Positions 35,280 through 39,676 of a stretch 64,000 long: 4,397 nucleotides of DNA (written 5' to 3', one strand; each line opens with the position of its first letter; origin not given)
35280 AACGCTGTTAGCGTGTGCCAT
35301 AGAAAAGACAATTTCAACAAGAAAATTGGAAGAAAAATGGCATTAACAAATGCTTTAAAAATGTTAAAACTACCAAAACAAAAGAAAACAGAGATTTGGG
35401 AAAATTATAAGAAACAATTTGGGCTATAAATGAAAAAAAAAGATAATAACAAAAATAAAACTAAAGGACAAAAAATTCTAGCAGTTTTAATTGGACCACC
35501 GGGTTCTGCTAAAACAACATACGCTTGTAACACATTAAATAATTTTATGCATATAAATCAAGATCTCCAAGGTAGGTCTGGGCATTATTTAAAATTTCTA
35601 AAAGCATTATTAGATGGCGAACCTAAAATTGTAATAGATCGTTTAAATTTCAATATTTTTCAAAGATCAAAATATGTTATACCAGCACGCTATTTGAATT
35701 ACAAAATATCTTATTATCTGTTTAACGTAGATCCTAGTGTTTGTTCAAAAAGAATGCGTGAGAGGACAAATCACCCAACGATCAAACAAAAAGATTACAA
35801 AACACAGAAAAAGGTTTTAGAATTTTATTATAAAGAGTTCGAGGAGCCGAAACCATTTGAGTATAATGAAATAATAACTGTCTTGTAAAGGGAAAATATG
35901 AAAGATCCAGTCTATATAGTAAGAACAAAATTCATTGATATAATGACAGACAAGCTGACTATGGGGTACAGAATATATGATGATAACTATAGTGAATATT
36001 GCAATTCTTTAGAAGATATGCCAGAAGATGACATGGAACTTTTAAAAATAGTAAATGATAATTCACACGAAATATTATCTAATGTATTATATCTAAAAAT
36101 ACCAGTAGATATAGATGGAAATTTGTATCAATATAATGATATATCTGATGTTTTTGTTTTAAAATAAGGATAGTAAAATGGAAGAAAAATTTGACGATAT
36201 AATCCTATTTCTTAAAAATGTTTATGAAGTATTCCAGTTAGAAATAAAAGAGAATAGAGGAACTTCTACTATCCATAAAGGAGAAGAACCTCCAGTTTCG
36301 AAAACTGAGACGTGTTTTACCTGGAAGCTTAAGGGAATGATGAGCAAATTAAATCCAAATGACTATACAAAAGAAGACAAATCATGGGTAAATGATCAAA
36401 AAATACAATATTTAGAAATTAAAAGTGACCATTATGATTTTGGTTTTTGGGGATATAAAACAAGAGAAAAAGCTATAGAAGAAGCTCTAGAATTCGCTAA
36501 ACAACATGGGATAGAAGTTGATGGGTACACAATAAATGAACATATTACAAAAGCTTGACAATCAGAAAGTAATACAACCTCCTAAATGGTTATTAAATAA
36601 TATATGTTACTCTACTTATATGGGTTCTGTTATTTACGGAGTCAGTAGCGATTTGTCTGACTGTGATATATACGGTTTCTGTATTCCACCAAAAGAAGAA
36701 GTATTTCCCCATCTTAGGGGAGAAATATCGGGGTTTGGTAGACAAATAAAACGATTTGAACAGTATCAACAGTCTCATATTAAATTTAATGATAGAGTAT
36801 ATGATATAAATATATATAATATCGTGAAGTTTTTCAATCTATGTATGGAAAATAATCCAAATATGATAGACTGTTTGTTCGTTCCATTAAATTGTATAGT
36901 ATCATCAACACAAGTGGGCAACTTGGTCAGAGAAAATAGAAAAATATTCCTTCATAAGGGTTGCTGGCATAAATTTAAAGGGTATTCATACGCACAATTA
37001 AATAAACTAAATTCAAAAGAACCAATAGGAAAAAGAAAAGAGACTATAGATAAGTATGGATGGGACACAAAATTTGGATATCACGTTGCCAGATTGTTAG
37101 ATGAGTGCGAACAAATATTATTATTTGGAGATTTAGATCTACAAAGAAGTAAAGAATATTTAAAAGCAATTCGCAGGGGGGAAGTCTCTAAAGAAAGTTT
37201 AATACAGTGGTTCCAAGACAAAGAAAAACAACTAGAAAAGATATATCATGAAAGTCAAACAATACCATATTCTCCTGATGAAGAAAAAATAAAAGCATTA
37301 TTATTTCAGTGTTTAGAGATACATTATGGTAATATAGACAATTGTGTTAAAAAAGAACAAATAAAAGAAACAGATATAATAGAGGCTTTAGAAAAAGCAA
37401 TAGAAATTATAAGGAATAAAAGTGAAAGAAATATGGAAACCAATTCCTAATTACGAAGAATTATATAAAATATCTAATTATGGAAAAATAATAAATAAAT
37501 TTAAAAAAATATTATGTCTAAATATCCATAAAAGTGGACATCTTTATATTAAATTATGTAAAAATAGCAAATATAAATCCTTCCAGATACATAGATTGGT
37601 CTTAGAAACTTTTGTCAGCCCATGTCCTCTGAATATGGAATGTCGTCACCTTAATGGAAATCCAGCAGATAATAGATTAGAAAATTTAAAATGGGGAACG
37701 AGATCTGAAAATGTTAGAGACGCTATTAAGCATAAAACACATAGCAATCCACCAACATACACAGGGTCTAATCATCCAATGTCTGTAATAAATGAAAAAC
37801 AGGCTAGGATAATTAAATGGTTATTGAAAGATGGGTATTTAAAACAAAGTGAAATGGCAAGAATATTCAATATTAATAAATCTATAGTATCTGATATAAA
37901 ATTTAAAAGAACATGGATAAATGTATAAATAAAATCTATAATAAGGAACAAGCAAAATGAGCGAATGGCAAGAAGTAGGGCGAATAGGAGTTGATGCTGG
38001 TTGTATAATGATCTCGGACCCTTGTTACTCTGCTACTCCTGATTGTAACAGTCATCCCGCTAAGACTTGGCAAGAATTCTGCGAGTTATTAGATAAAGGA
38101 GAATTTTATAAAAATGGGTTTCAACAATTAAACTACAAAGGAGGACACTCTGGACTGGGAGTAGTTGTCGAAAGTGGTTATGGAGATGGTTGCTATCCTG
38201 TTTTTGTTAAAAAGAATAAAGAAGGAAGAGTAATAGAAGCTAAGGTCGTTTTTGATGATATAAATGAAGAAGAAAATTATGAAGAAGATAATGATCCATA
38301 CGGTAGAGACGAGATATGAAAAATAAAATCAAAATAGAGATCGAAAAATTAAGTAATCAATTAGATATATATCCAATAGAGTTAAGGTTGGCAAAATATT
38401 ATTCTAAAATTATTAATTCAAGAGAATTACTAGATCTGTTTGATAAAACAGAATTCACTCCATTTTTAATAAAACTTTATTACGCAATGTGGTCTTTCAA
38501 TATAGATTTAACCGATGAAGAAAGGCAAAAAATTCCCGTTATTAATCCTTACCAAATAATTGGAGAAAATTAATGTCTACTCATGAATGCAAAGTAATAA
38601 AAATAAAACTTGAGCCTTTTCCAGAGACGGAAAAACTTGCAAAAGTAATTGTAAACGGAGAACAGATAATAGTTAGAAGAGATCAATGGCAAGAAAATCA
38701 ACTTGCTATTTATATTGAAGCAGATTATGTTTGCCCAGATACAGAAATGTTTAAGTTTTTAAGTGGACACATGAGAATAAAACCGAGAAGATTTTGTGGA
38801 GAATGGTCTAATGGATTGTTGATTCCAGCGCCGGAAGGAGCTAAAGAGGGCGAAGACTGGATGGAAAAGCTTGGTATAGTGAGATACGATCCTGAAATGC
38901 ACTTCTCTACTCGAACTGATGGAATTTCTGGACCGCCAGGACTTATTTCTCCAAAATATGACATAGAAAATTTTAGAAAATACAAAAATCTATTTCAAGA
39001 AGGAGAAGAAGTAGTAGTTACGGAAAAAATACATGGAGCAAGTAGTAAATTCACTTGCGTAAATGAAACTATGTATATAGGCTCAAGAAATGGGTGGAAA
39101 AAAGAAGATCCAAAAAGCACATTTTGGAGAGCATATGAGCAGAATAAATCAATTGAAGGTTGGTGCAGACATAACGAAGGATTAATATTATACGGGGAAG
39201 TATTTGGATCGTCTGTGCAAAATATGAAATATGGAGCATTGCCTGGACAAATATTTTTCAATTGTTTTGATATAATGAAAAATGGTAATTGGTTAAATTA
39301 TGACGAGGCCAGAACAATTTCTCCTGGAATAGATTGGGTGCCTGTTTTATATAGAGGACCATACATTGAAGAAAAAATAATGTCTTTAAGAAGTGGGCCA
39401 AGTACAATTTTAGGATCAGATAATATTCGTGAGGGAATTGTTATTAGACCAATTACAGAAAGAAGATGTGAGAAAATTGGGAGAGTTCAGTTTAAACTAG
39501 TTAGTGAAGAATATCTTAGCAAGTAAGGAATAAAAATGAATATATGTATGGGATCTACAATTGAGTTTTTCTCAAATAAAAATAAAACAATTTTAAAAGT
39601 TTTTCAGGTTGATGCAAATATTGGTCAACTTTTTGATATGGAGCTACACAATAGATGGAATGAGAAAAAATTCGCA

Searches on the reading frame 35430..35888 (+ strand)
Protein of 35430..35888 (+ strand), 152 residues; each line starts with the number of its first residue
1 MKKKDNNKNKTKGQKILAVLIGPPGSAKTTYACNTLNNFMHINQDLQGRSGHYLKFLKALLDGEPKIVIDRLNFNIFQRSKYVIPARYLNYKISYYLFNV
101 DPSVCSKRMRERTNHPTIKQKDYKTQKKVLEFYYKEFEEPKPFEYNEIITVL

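Call 89: search_protein_families(library=pfam, proteins=[window:35430-35888:+], max_evalue=0.001)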
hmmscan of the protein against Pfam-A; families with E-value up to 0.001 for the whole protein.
window:35430-35888:+ (152 aa): 1 family
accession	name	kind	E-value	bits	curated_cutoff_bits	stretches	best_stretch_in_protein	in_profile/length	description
PF13671.12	AAA_33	-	2.5e-09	38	27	1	55-131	61-141/143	AAA domain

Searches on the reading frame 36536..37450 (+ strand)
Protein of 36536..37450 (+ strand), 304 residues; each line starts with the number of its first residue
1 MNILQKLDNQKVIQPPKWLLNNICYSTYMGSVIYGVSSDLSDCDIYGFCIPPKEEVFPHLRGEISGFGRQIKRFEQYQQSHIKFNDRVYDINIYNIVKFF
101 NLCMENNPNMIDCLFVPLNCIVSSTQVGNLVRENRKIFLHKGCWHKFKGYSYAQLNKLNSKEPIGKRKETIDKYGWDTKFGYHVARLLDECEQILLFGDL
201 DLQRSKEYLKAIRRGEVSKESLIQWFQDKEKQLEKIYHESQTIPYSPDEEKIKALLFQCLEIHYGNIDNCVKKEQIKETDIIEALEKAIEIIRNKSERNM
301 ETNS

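Call 70: search_protein_families(library=phrogs, proteins=[window:36536-37450:+], max_evalue=0.001)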
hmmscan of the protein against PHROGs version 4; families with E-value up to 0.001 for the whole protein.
window:36536-37450:+ (304 aa): 1 family
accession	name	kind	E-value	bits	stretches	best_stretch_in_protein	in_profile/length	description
phrog_388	-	DNA, RNA and nucleotide metabolism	6.4e-44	151.4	2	15-161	30-162/351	nucleotidyltransferase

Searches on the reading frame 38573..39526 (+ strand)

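Call 70: search_protein_families(library=phrogs, proteins=[window:38573-39526:+], max_evalue=0.001)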
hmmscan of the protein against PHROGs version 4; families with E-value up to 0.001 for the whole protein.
window:38573-39526:+ (317 aa): 3 families
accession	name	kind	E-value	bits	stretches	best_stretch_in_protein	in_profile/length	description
phrog_968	-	DNA, RNA and nucleotide metabolism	1.3e-31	111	1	5-317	10-391/398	RNA ligase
phrog_548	-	DNA, RNA and nucleotide metabolism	6e-21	76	1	131-315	9-234/341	RNA ligase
phrog_34045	-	unknown function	0.00081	20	0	143-305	35-184/219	-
